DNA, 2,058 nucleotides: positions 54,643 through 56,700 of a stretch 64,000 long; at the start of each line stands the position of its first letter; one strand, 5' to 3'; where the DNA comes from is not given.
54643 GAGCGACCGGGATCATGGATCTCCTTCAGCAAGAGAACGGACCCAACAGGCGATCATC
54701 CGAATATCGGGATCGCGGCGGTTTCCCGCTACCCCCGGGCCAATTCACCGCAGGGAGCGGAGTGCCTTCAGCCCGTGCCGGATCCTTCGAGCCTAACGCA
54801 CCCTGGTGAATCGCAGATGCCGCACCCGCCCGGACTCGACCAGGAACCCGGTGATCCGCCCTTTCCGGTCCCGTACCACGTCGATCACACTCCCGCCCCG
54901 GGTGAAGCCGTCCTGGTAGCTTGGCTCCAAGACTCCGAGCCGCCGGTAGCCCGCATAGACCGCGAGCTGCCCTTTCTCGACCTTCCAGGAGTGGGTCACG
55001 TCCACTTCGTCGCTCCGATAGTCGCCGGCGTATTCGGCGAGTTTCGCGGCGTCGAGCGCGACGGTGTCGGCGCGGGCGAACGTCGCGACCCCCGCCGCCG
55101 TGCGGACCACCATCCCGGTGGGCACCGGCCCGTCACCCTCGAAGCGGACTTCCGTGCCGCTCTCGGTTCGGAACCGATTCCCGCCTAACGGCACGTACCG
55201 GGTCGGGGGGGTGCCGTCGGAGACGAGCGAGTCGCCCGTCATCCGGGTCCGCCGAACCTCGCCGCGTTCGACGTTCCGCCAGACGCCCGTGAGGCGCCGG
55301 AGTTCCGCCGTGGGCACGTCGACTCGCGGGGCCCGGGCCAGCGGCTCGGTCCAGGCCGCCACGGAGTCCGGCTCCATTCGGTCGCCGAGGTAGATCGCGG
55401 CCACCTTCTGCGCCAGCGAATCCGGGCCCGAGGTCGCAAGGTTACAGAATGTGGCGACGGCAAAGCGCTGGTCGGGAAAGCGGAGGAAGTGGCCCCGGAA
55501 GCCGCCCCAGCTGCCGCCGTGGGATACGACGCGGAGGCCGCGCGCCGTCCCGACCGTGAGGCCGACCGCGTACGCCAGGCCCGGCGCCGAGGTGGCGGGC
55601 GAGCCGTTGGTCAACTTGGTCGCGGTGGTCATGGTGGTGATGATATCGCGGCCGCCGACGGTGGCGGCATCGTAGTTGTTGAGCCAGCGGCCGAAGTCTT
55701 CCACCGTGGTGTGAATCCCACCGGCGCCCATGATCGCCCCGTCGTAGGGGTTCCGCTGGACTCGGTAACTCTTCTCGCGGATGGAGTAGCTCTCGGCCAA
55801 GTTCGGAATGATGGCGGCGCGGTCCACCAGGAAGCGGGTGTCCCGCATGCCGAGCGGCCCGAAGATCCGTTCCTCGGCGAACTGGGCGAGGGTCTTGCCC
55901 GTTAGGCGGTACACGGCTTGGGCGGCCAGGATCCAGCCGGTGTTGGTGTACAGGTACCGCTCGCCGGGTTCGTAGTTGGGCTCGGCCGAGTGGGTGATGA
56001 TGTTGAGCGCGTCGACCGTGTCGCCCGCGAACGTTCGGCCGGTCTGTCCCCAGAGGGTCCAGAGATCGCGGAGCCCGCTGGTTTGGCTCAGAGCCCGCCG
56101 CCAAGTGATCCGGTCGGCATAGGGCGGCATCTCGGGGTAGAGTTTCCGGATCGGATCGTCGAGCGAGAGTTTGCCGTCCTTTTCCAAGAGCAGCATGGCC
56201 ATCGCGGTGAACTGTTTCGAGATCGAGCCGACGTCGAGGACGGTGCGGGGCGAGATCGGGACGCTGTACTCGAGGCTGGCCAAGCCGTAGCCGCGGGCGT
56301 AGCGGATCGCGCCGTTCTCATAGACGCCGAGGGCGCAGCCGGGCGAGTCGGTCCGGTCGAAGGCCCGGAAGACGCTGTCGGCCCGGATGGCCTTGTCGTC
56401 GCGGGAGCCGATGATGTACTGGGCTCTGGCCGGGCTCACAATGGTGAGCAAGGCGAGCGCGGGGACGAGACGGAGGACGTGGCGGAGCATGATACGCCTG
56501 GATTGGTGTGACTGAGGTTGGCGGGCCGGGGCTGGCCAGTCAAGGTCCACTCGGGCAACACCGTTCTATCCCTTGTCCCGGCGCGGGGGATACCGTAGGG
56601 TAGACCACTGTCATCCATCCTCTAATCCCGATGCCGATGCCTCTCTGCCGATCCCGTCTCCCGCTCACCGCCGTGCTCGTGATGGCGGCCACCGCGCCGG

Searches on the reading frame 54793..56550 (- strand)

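Call 8: search_protein_families(library=pfam, proteins=[window:54793-56550:-], max_evalue=0.001)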
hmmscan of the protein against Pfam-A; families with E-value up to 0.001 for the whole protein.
window:54793-56550:- (585 aa): 1 family
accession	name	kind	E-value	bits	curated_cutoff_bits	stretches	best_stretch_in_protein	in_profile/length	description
PF00144.29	Beta-lactamase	-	4.8e-57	194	27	1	59-379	3-318/329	Beta-lactamase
